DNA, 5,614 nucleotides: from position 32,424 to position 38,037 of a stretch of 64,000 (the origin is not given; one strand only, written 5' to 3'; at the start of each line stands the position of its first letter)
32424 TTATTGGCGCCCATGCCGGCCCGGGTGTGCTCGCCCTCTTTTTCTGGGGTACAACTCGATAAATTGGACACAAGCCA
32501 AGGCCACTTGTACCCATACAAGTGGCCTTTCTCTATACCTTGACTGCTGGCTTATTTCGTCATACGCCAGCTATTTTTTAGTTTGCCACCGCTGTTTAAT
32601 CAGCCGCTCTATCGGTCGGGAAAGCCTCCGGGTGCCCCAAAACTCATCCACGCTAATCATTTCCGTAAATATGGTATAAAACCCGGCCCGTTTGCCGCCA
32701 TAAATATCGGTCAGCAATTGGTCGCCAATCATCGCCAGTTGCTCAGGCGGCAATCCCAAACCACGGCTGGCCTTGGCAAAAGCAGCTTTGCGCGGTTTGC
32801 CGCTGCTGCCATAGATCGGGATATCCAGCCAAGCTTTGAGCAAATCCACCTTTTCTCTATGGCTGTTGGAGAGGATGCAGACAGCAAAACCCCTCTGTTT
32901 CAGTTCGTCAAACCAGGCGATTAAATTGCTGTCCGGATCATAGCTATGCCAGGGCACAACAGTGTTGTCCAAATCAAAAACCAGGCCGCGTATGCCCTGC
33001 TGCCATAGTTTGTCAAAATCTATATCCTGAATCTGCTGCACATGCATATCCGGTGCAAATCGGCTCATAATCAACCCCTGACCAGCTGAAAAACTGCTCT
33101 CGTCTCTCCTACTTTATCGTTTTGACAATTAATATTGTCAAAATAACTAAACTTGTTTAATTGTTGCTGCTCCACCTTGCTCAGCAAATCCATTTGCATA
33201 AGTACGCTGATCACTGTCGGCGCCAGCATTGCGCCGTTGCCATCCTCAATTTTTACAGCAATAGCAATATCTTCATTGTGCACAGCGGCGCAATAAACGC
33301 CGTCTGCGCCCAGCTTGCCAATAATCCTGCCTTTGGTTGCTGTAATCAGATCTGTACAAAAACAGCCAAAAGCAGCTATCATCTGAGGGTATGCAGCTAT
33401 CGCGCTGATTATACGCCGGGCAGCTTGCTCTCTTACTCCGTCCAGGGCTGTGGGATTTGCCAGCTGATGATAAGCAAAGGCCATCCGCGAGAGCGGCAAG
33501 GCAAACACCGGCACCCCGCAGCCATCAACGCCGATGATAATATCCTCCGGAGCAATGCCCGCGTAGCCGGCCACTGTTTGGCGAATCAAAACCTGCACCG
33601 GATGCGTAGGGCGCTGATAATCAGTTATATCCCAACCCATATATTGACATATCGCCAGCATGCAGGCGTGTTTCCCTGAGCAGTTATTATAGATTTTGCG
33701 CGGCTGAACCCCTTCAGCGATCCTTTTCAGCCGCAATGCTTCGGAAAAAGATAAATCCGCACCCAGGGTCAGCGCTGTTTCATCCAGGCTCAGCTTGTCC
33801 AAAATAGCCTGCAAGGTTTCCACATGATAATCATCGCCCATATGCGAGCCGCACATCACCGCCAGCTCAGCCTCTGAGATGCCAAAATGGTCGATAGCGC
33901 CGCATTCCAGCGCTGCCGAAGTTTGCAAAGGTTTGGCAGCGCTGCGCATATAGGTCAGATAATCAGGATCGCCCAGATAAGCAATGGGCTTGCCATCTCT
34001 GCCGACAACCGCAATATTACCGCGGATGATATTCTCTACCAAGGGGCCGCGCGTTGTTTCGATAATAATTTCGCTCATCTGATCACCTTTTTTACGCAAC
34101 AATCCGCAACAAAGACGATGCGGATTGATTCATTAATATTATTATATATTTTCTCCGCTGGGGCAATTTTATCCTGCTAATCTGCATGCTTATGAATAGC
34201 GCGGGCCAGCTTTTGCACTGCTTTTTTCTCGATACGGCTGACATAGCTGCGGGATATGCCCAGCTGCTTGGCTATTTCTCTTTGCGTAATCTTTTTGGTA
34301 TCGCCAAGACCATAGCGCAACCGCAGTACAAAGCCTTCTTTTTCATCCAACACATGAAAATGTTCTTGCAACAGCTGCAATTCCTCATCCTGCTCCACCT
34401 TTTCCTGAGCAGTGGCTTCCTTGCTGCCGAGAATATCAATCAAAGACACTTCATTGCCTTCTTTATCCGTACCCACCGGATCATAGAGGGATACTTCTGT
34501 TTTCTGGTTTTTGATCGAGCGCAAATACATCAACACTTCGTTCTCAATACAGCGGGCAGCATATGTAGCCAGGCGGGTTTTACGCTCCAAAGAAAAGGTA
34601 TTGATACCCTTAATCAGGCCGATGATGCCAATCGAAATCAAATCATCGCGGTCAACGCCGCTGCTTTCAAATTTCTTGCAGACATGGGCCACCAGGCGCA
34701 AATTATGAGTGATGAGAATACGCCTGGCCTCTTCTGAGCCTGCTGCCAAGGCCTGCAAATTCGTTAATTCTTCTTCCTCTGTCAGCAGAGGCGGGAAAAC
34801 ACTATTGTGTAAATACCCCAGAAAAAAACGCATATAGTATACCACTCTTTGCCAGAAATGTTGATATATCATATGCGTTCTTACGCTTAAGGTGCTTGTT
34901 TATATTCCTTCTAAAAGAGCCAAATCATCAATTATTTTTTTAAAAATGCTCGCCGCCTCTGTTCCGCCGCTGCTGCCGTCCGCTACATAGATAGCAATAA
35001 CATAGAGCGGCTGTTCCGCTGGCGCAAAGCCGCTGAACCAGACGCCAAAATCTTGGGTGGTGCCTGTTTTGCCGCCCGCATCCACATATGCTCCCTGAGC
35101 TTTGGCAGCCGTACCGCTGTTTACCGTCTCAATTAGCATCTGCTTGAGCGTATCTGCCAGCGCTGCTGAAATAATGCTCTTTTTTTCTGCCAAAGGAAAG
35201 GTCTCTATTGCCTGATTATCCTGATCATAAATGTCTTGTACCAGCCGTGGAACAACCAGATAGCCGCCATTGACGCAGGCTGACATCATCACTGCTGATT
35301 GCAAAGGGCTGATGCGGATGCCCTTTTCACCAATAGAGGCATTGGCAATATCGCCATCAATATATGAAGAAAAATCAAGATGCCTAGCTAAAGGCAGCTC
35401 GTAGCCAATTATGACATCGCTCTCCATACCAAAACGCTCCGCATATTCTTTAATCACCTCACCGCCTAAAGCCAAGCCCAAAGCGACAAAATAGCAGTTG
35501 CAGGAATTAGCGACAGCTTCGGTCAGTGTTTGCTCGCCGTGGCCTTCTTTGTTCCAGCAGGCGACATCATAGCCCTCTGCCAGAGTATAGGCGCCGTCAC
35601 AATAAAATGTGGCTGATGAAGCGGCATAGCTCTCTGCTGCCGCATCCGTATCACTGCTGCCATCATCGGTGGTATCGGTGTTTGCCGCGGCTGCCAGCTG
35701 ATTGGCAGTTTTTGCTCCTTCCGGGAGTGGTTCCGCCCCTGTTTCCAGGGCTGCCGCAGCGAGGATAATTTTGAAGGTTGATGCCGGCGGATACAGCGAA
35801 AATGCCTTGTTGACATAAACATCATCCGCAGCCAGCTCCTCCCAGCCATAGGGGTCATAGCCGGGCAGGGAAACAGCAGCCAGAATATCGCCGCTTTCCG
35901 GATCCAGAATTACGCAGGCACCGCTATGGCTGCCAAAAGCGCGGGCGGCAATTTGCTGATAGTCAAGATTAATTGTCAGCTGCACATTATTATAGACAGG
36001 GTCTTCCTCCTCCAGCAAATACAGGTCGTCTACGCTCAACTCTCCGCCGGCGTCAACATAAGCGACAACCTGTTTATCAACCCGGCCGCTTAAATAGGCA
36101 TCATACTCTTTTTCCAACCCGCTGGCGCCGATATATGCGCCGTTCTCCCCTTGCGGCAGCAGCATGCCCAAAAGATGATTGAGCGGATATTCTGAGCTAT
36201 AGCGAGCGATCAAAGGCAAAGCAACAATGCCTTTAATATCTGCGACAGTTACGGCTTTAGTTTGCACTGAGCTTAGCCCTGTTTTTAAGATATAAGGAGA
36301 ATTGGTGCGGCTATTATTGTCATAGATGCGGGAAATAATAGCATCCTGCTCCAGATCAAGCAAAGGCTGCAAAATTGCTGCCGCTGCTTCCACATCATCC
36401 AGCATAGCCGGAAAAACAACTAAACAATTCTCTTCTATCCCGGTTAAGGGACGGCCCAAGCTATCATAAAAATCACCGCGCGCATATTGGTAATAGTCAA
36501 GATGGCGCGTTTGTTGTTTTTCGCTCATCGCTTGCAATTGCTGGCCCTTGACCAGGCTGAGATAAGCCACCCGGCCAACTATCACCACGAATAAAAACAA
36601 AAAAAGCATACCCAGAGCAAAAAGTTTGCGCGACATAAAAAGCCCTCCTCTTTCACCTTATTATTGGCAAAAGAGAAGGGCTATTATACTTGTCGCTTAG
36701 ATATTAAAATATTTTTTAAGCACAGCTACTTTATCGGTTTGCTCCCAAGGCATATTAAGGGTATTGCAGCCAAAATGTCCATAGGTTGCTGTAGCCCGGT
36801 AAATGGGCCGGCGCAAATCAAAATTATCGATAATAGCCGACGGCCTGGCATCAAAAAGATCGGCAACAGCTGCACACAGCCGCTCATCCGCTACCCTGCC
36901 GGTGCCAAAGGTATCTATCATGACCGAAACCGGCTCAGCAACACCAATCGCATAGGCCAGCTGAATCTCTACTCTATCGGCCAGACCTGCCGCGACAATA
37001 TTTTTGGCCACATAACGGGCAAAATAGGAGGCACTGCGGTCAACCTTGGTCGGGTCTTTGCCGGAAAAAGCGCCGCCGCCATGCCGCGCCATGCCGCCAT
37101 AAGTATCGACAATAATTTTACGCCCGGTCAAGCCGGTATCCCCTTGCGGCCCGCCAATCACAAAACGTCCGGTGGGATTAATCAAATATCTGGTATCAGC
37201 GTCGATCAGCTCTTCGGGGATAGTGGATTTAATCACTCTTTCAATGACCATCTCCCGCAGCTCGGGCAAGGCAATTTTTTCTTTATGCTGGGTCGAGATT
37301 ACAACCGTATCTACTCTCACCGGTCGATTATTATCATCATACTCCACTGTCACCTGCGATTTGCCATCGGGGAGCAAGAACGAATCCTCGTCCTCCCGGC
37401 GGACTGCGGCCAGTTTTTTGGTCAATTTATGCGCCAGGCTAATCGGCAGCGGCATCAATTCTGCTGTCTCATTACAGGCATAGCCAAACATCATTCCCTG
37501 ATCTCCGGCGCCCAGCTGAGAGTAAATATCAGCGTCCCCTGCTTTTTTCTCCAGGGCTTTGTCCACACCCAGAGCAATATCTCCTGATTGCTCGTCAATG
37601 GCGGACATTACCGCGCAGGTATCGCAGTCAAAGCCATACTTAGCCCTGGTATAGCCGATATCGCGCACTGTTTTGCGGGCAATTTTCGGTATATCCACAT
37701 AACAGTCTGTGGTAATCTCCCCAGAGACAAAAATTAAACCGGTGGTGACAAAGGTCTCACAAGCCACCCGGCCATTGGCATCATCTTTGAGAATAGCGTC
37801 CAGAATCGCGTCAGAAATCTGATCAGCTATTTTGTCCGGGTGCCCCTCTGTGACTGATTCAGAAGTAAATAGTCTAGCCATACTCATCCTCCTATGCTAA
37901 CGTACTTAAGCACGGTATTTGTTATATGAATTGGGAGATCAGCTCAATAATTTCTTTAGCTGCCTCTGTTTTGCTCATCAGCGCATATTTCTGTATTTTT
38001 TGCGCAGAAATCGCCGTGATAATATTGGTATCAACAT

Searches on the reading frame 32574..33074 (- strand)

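Call 52: search_protein_families(library=pfam, proteins=[window:32574-33074:-], max_evalue=0.00001)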
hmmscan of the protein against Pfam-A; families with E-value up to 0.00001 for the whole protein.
window:32574-33074:- (167 aa): 4 families
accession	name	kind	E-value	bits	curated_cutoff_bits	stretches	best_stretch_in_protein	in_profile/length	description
PF00702.32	Hydrolase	-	5.2e-13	50.3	26.4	1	50-131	102-191/191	haloacid dehalogenase-like hydrolase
PF13242.12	Hydrolase_like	-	4.3e-11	43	22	1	92-136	3-47/75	HAD-hyrolase-like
PF09419.16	PGP_phosphatase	-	9e-10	38.8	20.4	0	4-71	15-86/168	Mitochondrial PGP phosphatase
PF13419.12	HAD_2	-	1.3e-07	32.3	23.8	1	50-135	83-176/178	Haloacid dehalogenase-like hydrolase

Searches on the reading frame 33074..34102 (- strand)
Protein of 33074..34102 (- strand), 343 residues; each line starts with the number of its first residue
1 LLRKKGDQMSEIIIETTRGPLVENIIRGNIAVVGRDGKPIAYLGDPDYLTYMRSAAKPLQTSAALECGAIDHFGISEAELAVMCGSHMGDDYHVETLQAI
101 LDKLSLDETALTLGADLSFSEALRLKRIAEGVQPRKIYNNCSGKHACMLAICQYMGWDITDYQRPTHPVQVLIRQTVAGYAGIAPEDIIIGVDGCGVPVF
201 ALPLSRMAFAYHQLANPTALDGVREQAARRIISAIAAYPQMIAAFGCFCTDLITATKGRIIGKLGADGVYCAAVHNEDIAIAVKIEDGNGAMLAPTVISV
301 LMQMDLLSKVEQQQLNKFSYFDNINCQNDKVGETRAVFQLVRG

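Call 49: search_protein_families(library=pfam, proteins=[window:33074-34102:-], max_evalue=0.00001)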
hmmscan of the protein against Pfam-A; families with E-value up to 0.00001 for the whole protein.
window:33074-34102:- (343 aa): 1 family
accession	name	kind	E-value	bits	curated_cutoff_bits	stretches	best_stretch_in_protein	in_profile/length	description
PF06089.17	Asparaginase_II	-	4.7e-109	364.7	25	1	14-335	1-321/322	L-asparaginase II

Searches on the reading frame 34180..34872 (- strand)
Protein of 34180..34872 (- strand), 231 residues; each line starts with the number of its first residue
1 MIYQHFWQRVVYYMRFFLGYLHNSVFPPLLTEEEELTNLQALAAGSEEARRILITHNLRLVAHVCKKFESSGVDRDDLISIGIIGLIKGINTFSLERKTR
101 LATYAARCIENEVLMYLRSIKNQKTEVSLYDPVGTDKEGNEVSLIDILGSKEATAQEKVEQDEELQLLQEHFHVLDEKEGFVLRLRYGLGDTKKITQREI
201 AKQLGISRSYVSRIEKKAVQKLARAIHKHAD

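Call 49: search_protein_families(library=pfam, proteins=[window:34180-34872:-], max_evalue=0.00001)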
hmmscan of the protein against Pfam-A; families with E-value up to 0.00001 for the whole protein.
window:34180-34872:- (231 aa): 3 families
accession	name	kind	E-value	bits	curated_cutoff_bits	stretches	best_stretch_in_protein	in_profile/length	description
PF04542.20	Sigma70_r2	-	7.8e-16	58.1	24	1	53-119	1-67/71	Sigma-70 region 2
PF04545.22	Sigma70_r4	-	2.1e-13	50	24.1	1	173-222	3-48/50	Sigma-70, region 4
PF01381.28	HTH_3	-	7.4e-07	29.5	23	1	193-216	8-31/55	Helix-turn-helix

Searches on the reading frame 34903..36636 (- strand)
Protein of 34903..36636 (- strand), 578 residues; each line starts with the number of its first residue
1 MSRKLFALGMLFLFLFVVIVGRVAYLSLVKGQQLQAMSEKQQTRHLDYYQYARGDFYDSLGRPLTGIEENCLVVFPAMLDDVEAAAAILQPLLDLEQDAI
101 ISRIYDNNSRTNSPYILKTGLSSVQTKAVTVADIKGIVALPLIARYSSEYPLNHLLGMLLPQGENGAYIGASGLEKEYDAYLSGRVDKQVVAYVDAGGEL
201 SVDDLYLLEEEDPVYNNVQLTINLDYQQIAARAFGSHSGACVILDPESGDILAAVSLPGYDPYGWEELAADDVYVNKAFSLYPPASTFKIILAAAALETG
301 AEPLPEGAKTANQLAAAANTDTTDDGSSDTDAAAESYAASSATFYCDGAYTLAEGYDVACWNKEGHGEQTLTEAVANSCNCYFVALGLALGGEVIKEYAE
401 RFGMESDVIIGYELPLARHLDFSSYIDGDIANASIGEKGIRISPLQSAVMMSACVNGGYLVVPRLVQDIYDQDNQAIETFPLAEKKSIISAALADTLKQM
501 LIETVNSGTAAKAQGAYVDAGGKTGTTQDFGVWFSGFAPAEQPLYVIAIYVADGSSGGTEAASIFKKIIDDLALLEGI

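Call 49: search_protein_families(library=pfam, proteins=[window:34903-36636:-], max_evalue=0.00001)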
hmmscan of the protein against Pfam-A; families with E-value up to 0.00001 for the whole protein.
window:34903-36636:- (578 aa): 2 families
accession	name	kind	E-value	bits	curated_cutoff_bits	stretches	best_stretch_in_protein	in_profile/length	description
PF00905.27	Transpeptidase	-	8.2e-51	173.4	22.1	2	348-569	69-298/299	Penicillin binding protein transpeptidase domain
PF03717.20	PBP_dimer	-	3.2e-08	34.7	24.4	1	52-199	5-174/180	Penicillin-binding Protein dimerisation domain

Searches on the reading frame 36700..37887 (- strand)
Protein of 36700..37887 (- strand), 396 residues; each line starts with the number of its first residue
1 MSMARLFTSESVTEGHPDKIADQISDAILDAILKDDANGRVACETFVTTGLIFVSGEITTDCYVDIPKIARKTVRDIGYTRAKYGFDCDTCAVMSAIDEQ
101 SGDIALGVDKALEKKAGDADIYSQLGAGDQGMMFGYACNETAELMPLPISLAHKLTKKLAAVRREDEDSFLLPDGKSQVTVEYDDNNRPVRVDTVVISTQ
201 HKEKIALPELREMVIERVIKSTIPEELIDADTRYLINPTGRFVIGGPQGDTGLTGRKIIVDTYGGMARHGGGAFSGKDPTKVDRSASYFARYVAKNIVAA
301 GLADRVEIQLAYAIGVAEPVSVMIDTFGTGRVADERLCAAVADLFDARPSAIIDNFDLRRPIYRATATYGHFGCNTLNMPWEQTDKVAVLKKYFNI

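Call 49: search_protein_families(library=pfam, proteins=[window:36700-37887:-], max_evalue=0.00001)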
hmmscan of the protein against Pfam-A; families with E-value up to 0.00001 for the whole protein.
window:36700-37887:- (396 aa): 3 families
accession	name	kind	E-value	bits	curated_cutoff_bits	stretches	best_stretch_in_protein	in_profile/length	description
PF02773.21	S-AdoMet_synt_C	-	7.2e-68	227.3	25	1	244-383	1-138/138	S-adenosylmethionine synthetase, C-terminal domain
PF02772.21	S-AdoMet_synt_M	-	5e-50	169.1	29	1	125-242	2-120/120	S-adenosylmethionine synthetase, central domain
PF00438.25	S-AdoMet_synt_N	-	7.1e-45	152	33.1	1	5-101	2-98/99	S-adenosylmethionine synthetase, N-terminal domain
